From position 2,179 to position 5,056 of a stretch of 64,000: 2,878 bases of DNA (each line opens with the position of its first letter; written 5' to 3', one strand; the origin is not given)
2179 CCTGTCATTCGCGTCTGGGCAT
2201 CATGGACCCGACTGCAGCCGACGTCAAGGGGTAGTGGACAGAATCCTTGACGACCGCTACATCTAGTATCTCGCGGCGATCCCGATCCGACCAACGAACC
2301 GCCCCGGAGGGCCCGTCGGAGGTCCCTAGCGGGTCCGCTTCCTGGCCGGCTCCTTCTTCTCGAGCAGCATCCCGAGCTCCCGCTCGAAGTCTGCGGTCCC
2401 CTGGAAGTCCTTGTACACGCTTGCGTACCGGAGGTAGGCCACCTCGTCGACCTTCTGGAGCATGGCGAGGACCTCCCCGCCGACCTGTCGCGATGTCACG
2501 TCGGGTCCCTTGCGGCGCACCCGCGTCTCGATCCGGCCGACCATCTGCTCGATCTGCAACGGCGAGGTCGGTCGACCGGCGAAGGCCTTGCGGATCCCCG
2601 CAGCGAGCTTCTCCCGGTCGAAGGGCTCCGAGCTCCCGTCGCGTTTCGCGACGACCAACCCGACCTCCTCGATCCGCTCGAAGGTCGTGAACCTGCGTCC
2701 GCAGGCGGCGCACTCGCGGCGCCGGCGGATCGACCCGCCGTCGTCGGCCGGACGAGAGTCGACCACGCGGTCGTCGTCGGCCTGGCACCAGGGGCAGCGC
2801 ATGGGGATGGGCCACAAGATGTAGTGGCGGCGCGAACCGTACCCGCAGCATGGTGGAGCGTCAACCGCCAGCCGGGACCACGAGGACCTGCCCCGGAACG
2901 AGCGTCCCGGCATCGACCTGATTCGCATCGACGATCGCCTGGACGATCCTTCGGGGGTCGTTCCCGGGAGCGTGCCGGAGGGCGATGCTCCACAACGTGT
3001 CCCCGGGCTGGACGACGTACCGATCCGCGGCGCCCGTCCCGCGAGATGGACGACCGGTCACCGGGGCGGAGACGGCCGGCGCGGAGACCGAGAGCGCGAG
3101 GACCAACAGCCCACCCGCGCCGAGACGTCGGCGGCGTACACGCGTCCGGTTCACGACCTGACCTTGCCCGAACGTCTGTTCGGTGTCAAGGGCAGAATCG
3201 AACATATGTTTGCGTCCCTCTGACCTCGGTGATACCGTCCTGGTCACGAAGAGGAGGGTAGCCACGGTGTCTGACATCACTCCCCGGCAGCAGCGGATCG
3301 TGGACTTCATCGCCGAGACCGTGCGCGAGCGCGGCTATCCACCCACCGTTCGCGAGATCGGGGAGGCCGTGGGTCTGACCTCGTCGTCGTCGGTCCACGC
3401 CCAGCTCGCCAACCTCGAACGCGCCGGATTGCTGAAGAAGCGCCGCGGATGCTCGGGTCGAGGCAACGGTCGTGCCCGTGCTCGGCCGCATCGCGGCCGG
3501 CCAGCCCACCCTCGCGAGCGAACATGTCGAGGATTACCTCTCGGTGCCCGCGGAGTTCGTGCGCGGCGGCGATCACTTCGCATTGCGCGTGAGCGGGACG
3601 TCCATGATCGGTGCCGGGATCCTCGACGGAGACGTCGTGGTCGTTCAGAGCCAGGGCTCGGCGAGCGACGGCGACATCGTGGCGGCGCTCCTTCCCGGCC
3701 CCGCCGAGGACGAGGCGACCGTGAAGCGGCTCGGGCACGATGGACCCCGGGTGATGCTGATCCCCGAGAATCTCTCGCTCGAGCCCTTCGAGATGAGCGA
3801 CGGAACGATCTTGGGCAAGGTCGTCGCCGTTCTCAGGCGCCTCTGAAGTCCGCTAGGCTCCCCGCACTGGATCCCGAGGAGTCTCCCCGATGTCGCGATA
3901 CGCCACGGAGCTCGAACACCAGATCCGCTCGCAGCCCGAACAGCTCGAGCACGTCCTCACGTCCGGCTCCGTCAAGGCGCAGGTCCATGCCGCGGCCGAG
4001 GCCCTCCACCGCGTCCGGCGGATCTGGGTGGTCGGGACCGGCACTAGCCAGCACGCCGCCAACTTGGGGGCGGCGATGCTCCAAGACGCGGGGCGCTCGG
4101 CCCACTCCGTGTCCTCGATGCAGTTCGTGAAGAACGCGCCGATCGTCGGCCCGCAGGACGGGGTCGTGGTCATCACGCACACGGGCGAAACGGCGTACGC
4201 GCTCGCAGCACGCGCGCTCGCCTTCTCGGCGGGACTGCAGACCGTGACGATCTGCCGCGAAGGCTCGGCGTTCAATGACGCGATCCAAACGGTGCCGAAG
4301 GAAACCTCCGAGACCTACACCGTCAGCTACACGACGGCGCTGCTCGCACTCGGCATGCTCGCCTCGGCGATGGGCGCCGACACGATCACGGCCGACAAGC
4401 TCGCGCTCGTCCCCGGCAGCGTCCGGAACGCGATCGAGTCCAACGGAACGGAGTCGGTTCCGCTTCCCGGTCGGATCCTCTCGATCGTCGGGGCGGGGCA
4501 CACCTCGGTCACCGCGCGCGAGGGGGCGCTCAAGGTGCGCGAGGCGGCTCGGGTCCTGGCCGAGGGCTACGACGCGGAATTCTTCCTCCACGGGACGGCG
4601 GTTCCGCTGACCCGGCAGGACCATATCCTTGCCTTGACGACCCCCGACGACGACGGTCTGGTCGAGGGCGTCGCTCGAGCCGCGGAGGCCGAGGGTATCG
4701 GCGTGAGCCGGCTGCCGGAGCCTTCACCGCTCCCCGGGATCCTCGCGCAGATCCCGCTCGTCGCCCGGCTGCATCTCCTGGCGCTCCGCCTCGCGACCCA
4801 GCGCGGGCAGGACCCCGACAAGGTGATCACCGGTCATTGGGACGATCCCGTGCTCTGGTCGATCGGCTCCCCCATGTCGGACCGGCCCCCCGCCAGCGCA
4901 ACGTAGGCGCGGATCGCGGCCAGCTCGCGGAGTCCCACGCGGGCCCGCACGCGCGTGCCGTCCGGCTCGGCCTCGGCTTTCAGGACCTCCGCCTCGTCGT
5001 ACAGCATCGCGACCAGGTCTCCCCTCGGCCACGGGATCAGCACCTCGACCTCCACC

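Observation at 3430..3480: lexA reading frame broken by a +1 frameshift between the DNA-binding and peptidase domains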

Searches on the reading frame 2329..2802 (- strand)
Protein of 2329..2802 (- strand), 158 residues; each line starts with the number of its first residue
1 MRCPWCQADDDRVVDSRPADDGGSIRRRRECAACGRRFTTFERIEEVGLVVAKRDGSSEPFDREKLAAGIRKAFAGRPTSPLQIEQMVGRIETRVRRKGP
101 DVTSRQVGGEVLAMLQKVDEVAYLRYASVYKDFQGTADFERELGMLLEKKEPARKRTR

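Call 8: find_encoding_contigs(protein=window:2329-2802:-, flank=6000, max_places=10)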
Protein seq(158 aa) (158 aa): 7 contigs read that carry it; 7 places shown.
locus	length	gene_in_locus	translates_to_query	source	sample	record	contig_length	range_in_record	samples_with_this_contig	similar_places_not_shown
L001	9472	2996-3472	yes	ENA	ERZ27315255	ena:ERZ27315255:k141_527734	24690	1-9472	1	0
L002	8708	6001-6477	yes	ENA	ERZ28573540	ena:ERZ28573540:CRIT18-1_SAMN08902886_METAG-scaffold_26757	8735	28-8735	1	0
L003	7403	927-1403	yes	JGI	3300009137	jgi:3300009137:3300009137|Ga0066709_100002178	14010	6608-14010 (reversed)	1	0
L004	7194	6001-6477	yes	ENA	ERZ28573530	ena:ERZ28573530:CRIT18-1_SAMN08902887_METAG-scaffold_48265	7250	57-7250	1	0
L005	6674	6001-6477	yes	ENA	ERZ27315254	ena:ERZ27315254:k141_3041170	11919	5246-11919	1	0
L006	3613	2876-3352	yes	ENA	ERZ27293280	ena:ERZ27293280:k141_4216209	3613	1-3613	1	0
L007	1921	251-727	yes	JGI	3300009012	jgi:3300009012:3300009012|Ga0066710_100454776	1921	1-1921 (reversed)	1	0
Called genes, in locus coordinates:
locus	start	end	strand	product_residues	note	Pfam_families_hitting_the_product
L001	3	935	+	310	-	?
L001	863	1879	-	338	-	PF01380:SIS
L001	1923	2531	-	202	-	PF01726:LexA_DNA_bind, PF12802:MarR_2 (faint), PF00717:Peptidase_S24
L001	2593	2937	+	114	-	PF01476:LysM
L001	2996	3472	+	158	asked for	PF22811:Zn_ribbon_NrdR, PF03477:ATP-cone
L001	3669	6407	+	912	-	PF08471:Ribonuc_red_2_N, PF02867:Ribonuc_red_lgC, PF12637:TSCPD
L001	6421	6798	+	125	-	PF00903:Glyoxalase, PF18029:Glyoxalase_6 (weak)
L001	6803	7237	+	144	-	PF00692:dUTPase, PF22769:DCD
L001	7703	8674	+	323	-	PF07676:PD40 (faint), PF26549:Tricorn_N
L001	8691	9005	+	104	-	-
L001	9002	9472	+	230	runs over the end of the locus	PF00930:DPPIV_N (faint), PF07676:PD40 (faint), PF26549:Tricorn_N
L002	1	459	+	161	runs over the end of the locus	?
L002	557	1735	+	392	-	PF00155:Aminotran_1_2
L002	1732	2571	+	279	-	PF14805:THDPS_N_2, PF00132:Hexapep, PF14602:Hexapep_2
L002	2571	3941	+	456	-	PF13167:GTP-bdg_N, PF16360:GTP-bdg_M, PF00009:GTP_EFTU (faint), PF01926:MMR_HSR1, PF02421:FeoB_N, PF19275:HflX_C (weak)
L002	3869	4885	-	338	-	PF01380:SIS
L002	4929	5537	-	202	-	PF01726:LexA_DNA_bind, PF12802:MarR_2 (faint), PF00717:Peptidase_S24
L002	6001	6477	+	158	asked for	PF22811:Zn_ribbon_NrdR, PF03477:ATP-cone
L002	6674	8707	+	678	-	?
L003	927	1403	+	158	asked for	PF22811:Zn_ribbon_NrdR, PF03477:ATP-cone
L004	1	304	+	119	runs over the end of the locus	?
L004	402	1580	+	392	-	PF00155:Aminotran_1_2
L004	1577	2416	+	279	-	PF14805:THDPS_N_2, PF00132:Hexapep, PF14602:Hexapep_2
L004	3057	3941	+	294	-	PF16360:GTP-bdg_M, PF00009:GTP_EFTU (faint), PF02421:FeoB_N, PF01926:MMR_HSR1, PF19275:HflX_C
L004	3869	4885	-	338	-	PF01380:SIS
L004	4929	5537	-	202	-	PF01726:LexA_DNA_bind, PF12802:MarR_2 (faint), PF00717:Peptidase_S24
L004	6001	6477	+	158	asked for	PF22811:Zn_ribbon_NrdR, PF03477:ATP-cone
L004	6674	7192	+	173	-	?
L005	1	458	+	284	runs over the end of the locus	PF01678:DAP_epimerase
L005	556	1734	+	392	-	PF00155:Aminotran_1_2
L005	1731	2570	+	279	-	PF14805:THDPS_N_2, PF00132:Hexapep, PF14602:Hexapep_2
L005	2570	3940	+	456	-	PF13167:GTP-bdg_N, PF16360:GTP-bdg_M, PF00009:GTP_EFTU (faint), PF01926:MMR_HSR1, PF02421:FeoB_N, PF19275:HflX_C (weak)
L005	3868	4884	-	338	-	PF01380:SIS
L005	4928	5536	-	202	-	PF01726:LexA_DNA_bind, PF12802:MarR_2 (faint), PF00717:Peptidase_S24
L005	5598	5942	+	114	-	PF01476:LysM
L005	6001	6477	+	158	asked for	PF22811:Zn_ribbon_NrdR, PF03477:ATP-cone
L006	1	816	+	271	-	?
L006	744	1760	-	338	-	PF01380:SIS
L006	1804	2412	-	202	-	PF01726:LexA_DNA_bind, PF12802:MarR_2 (faint), PF00717:Peptidase_S24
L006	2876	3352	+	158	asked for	PF22811:Zn_ribbon_NrdR, PF03477:ATP-cone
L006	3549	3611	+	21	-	?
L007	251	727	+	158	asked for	PF22811:Zn_ribbon_NrdR, PF03477:ATP-cone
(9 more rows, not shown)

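Call 17: find_related_loci(query=L001:1923-2531:-, collection=genome_contigs, flank=3000)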
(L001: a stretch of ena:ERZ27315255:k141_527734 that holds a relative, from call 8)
Query L001:1923-2531:- (202 aa) in genome_contigs; peptide patterns used: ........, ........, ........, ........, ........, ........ (x = any residue, [..] = any of these).
592 stretches matched a pattern; 247 encode a relative of the query (tblastn E <= 1e-3); the best 80 are kept; 80 distinct loci.
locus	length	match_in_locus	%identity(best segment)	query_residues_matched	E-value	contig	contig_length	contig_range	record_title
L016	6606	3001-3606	97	1-202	7e-127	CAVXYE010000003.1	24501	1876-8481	MAG: uncultured Actinomycetes bacterium isolate MFD09126.bin.1.74 genome assembly, contig: contig_24553, whole genome sh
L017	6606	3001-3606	95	1-202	3e-125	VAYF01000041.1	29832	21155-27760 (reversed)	MAG: Actinobacteria bacterium isolate AC_51 14_1009_13_30cm_scaffold_3381, whole genome shotgun sequence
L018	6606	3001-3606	95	1-202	1e-124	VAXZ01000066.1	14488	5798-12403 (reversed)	MAG: Actinobacteria bacterium isolate AC_45 14_0903_05_40cm_scaffold_2681, whole genome shotgun sequence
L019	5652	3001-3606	94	1-202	1e-123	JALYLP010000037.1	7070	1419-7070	MAG: Actinomycetota bacterium isolate AFD bin42 SD1484-86_k127_434328, whole genome shotgun sequence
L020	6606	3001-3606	94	1-202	7e-123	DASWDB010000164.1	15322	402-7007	MAG TPA_asm: Actinomycetota bacterium isolate SMAG_U2724 k141_1663184, whole genome shotgun sequence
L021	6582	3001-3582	84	1-194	5e-107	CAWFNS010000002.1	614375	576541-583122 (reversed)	MAG: uncultured Actinomycetes bacterium isolate MFD03975.bin.2.154 genome assembly, contig: contig_12351, whole genome s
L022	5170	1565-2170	82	1-202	2e-107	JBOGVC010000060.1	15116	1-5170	MAG: Actinomycetota bacterium isolate SC-S_metawrap_bin.34 k127_1237950, whole genome shotgun sequence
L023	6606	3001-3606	82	1-202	5e-107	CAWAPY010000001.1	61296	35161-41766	MAG: uncultured Actinomycetota bacterium isolate MFD02840.bin.2.41 genome assembly, contig: contig_104024, whole genome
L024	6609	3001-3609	82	1-202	5e-107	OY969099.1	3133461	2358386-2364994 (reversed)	MAG: uncultured Actinomycetes bacterium isolate MFD01721.bin.1.13 genome assembly, chromosome: 1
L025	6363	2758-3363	82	1-202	1e-106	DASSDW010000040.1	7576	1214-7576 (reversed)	MAG TPA_asm: Actinomycetota bacterium isolate SMAG_U961 k141_241423, whole genome shotgun sequence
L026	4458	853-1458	82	1-202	1e-106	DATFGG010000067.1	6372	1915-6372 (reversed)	MAG TPA_asm: Actinomycetota bacterium isolate SMAG_U8656 k141_188601, whole genome shotgun sequence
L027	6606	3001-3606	82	1-202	2e-106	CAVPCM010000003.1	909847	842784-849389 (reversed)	MAG: uncultured Actinomycetota bacterium isolate MFD00072.bin.1.11 genome assembly, contig: contig_17775, whole genome s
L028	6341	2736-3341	82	1-202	2e-106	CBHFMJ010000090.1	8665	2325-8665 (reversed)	MAG TPA_asm: uncultured bacterium isolate SRR16095330_metabat2_9 genome assembly, contig: ERZ27337130.267, whole genome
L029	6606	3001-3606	82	1-202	3e-106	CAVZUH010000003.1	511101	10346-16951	MAG: uncultured Actinomycetota bacterium isolate MFD06742.bin.2.313 genome assembly, contig: contig_47050, whole genome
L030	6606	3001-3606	83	1-202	5e-106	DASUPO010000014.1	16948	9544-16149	MAG TPA_asm: Actinomycetota bacterium isolate SMAG_U1657 k141_163526, whole genome shotgun sequence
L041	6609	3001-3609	81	1-202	8e-105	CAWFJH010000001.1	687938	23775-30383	MAG: uncultured Actinomycetes bacterium isolate MFD02242.bin.2.325 genome assembly, contig: contig_1448, whole genome sh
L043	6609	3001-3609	81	1-202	8e-105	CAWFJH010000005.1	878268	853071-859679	MAG: uncultured Actinomycetes bacterium isolate MFD02242.bin.2.325 genome assembly, contig: contig_6204, whole genome sh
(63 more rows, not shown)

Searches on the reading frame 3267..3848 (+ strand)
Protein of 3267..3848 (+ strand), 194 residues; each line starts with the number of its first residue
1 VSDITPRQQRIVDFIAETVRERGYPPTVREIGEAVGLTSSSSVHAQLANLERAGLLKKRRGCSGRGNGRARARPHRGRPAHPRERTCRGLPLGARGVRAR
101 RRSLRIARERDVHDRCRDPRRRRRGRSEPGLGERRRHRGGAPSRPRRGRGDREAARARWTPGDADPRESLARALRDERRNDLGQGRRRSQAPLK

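Call 6: search_protein_families(library=pfam, proteins=[window:3267-3848:+], max_evalue=0.01)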
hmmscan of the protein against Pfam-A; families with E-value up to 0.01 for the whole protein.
seq(194 aa): 4 families
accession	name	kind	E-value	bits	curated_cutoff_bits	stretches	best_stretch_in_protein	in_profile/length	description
PF01726.22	LexA_DNA_bind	-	4.6e-20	71.6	23.7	1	2-61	2-61/65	LexA DNA binding domain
PF12802.13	MarR_2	-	4.7e-05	23.9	27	1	3-60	2-54/61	MarR family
PF13545.12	HTH_Crp_2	-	0.0014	18.9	27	0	9-60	1-57/70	Crp-like helix-turn-helix domain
PF09339.16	HTH_IclR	-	0.0095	16.1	22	0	21-58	14-50/52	IclR helix-turn-helix domain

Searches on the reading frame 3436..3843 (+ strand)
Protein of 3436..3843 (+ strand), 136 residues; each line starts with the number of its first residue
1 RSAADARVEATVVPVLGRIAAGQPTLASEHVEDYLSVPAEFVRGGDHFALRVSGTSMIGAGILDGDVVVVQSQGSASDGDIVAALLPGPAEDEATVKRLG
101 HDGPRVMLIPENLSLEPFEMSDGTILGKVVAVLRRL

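Call 6: search_protein_families(library=pfam, proteins=[window:3436-3843:+], max_evalue=0.01)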
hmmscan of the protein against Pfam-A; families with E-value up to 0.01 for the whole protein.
seq(136 aa): 1 family
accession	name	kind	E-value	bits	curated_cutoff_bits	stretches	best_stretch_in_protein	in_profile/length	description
PF00717.28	Peptidase_S24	-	7.5e-29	100.2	23.3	1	14-130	1-116/116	Peptidase S24-like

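Call 15: find_encoding_contigs(protein=window:3472-3843:+, flank=10000, max_places=10)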
Protein seq(124 aa) (124 aa): no gene with exactly this product is on record in the collection.

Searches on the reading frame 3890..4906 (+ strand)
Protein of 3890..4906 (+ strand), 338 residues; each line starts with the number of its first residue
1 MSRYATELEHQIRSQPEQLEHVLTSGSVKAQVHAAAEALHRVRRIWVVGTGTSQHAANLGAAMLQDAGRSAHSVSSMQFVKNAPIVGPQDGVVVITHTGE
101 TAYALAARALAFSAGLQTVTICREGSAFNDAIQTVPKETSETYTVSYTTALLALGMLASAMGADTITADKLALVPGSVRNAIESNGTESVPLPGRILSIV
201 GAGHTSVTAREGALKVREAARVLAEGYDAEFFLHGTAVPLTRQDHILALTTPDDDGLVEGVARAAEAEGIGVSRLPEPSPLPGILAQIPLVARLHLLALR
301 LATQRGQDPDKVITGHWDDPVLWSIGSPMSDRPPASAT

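Call 16: find_encoding_contigs(protein=window:3890-4906:+, flank=10000, max_places=10)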
Protein window:3890-4906:+ (338 aa): 6 contigs read that carry it; 6 places shown.
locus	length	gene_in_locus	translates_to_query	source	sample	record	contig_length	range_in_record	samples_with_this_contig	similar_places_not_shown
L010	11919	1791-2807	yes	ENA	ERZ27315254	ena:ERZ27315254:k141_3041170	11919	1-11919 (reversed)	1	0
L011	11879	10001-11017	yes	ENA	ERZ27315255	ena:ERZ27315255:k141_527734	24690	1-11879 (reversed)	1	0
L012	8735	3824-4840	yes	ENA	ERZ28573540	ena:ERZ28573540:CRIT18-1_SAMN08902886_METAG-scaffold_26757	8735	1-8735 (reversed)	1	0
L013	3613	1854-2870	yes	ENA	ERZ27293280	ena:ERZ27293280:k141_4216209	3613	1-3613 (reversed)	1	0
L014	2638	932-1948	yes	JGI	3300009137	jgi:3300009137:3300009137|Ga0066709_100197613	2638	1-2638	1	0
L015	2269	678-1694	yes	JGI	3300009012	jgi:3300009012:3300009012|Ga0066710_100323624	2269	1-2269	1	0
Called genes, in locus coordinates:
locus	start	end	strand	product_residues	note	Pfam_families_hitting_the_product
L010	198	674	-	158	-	PF22811:Zn_ribbon_NrdR, PF03477:ATP-cone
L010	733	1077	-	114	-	PF01476:LysM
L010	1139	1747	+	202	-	PF01726:LexA_DNA_bind, PF12802:MarR_2 (faint), PF00717:Peptidase_S24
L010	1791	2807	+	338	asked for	PF01380:SIS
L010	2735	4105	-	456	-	PF13167:GTP-bdg_N, PF16360:GTP-bdg_M, PF00009:GTP_EFTU (faint), PF01926:MMR_HSR1, PF02421:FeoB_N, PF19275:HflX_C (weak)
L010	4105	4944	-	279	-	PF14805:THDPS_N_2, PF00132:Hexapep, PF14602:Hexapep_2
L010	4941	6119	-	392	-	PF00155:Aminotran_1_2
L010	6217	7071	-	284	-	PF01678:DAP_epimerase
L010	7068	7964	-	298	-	PF01745:IPT (faint), PF01715:IPPT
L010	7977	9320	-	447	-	PF00919:UPF0004, PF04055:Radical_SAM, PF01938:TRAM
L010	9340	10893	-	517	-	PF12072:RNase_Y_N, PF00013:KH_1 (weak), PF01966:HD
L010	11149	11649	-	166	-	PF21982:RecX_HTH1, PF02631:RecX_HTH2, PF21981:RecX_HTH3 (weak)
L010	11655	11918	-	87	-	?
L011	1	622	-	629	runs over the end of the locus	PF02554:CstA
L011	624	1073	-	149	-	-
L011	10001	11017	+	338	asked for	PF01380:SIS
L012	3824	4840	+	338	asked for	PF01380:SIS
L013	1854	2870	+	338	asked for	PF01380:SIS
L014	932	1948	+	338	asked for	PF01380:SIS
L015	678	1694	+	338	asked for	PF01380:SIS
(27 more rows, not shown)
